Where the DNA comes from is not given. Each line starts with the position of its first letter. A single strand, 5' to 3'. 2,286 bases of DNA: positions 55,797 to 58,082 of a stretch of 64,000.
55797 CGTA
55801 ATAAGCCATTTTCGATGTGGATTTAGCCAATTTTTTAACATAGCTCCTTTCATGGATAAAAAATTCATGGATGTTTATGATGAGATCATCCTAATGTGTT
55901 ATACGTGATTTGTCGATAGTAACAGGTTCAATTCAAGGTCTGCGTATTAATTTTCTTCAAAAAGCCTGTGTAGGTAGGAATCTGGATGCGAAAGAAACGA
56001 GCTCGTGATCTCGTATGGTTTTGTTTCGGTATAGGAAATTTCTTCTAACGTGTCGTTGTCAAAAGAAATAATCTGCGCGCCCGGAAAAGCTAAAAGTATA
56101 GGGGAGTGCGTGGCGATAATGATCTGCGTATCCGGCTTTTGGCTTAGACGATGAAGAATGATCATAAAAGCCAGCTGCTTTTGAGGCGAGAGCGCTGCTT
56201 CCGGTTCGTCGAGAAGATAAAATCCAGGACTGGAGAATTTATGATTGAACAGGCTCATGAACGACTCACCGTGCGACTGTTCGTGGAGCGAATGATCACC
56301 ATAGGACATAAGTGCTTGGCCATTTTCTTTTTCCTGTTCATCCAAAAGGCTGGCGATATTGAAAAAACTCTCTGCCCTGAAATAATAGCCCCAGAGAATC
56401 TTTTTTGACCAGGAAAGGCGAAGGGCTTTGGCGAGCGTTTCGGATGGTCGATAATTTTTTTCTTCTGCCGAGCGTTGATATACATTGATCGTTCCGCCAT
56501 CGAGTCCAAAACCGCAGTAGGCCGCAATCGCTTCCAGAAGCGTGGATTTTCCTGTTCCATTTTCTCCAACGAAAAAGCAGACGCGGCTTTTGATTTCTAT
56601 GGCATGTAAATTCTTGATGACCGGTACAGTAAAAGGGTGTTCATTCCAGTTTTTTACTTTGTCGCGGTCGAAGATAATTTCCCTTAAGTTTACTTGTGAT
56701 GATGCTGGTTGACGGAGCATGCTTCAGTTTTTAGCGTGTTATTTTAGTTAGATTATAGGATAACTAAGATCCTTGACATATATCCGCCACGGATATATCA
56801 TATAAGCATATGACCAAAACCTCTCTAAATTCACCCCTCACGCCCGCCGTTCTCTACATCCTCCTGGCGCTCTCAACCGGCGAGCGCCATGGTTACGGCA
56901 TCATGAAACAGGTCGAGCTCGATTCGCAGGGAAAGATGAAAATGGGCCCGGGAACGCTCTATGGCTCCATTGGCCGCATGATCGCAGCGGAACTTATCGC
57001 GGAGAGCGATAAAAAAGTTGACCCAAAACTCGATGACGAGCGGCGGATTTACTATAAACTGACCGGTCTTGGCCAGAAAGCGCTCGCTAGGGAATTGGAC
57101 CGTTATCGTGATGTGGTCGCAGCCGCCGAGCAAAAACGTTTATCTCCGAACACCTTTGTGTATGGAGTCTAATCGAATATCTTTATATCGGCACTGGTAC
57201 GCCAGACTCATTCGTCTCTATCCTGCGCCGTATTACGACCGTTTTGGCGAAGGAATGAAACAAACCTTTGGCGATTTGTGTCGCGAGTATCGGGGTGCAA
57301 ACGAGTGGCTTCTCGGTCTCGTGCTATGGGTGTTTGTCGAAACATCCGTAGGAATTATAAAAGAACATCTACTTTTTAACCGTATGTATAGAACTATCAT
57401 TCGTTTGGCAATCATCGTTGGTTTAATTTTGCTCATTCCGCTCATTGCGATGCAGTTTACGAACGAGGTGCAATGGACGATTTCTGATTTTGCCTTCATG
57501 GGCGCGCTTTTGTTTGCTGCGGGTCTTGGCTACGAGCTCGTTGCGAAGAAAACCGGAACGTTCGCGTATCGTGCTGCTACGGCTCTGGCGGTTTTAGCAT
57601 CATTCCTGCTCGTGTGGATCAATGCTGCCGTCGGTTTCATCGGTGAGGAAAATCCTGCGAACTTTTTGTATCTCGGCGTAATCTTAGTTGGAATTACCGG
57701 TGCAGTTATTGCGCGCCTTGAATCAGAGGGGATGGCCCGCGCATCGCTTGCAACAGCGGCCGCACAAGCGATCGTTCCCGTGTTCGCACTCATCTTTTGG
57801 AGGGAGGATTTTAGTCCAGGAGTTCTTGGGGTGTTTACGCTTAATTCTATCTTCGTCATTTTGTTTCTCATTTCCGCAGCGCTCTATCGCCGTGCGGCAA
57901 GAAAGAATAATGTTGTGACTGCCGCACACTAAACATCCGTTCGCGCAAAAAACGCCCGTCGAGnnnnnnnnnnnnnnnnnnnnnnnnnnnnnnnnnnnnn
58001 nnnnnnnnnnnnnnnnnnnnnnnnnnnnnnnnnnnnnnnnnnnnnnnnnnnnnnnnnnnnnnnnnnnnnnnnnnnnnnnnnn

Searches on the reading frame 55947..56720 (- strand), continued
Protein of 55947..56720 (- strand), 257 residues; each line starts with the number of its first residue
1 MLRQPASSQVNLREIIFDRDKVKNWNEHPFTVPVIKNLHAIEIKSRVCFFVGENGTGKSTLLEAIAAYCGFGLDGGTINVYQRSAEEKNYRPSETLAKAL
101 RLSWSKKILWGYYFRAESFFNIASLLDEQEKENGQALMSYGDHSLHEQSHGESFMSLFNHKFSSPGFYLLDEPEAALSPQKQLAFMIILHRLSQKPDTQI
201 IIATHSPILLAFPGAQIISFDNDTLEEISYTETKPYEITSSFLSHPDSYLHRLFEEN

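Call 82: search_protein_families(library=padloc, proteins=[L027:6910-7683:+, L027:7688-8884:+, L027:8929-9468:+, L027:3867-5687:+, L030:6797-7798:+, L030:9354-12158:+, L031:9184-10863:+, L026:6700-8787:+, L020:7041-7724:+, L013:6775-7863:+], max_evalue=1e-8)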
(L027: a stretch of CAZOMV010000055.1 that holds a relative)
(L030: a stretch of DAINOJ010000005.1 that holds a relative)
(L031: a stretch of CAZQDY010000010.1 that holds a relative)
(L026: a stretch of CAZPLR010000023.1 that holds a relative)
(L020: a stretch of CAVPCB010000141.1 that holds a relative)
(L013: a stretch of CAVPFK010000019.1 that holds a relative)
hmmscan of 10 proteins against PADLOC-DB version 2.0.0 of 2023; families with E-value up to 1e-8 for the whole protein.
L027:6910-7683:+ (257 aa): 1 family
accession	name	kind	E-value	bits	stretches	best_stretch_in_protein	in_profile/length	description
PDLC04135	mad3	-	6e-19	66.8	1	117-212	245-339/374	mads_3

L027:7688-8884:+ (398 aa): 0 families

L027:8929-9468:+ (179 aa): 0 families

L027:3867-5687:+ (606 aa): 0 families

L030:6797-7798:+ (333 aa): 0 families

L030:9354-12158:+ (934 aa): 0 families

L031:9184-10863:+ (559 aa): 0 families

L026:6700-8787:+ (695 aa): 0 families

L020:7041-7724:+ (227 aa): 0 families

L013:6775-7863:+ (362 aa): 0 families

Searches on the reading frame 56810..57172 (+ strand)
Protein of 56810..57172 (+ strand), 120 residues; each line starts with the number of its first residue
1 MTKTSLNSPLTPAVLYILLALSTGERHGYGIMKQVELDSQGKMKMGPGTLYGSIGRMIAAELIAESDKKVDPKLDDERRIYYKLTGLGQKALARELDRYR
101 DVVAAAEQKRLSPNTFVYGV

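Call 3: search_protein_families(library=pfam, proteins=[window:56810-57172:+], max_evalue=0.01)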
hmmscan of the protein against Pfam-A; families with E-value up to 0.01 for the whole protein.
window:56810-57172:+ (120 aa): 1 family
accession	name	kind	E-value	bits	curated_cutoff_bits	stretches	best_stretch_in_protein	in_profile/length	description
PF03551.20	PadR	-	5.9e-12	45.9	27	1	17-93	1-74/75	Transcriptional regulator PadR-like family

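Call 5: search_protein_families(library=ncbifam, proteins=[window:56810-57172:+], max_evalue=0.01)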
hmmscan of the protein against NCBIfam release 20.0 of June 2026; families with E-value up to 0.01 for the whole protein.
window:56810-57172:+ (120 aa): 3 families
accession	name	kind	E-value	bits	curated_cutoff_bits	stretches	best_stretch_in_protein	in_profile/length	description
TIGR03433.1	padR_acidobact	paralog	1.6e-15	57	101.8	1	15-106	7-95/101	PadR family transcriptional regulator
NF053635.1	TransRegRv3488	equivalog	4.1e-06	26.9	140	1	35-96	29-85/98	Rv3488 family transcriptional regulator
NF006931.0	PRK09416.1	equivalog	7.6e-05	22.9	112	1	13-95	43-118/135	PadR family transcriptional regulator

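Call 35: list_cluster_members(proteins=[P0001, P0121, window:56810-57172:+, window:57964-59328:-, P0003, P0132, P0131])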
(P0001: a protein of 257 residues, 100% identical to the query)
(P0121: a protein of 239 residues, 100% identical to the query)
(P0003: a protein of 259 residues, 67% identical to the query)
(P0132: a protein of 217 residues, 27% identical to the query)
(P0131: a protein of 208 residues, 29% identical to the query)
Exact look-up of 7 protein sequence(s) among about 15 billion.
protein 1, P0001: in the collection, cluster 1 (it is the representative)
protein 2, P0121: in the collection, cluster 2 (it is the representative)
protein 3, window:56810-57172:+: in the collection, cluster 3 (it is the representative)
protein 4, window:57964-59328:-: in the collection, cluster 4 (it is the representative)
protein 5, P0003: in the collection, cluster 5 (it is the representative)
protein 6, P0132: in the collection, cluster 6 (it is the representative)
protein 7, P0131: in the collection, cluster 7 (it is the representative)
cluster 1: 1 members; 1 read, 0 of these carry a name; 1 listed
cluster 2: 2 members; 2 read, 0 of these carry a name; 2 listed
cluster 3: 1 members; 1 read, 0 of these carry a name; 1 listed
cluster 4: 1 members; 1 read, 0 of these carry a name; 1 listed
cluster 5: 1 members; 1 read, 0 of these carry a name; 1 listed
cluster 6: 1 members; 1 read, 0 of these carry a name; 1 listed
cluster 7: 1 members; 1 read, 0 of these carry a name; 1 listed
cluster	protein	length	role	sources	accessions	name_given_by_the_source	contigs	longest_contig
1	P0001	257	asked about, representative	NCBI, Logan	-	-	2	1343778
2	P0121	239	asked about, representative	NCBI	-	-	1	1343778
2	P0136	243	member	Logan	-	-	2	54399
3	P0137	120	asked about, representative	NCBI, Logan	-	-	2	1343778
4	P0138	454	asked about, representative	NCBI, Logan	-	-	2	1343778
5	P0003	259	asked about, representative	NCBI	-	-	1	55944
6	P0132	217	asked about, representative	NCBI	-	-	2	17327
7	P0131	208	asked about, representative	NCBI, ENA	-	-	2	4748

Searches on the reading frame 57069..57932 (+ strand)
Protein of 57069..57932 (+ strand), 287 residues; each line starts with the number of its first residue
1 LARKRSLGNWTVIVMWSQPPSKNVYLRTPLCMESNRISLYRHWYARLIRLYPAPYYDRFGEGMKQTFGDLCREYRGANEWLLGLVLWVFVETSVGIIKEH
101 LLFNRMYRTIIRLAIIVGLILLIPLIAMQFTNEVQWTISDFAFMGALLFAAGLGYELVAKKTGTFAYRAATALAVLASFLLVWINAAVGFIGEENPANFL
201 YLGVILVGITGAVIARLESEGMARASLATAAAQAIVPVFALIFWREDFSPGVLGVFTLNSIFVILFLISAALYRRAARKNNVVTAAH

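Call 3: search_protein_families(library=pfam, proteins=[window:57069-57932:+], max_evalue=0.01)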
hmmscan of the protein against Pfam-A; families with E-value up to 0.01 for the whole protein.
window:57069-57932:+ (287 aa): 0 families

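Call 5: search_protein_families(library=ncbifam, proteins=[window:57069-57932:+], max_evalue=0.01)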
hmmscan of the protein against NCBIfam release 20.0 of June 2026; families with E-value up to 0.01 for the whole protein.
window:57069-57932:+ (287 aa): 0 families
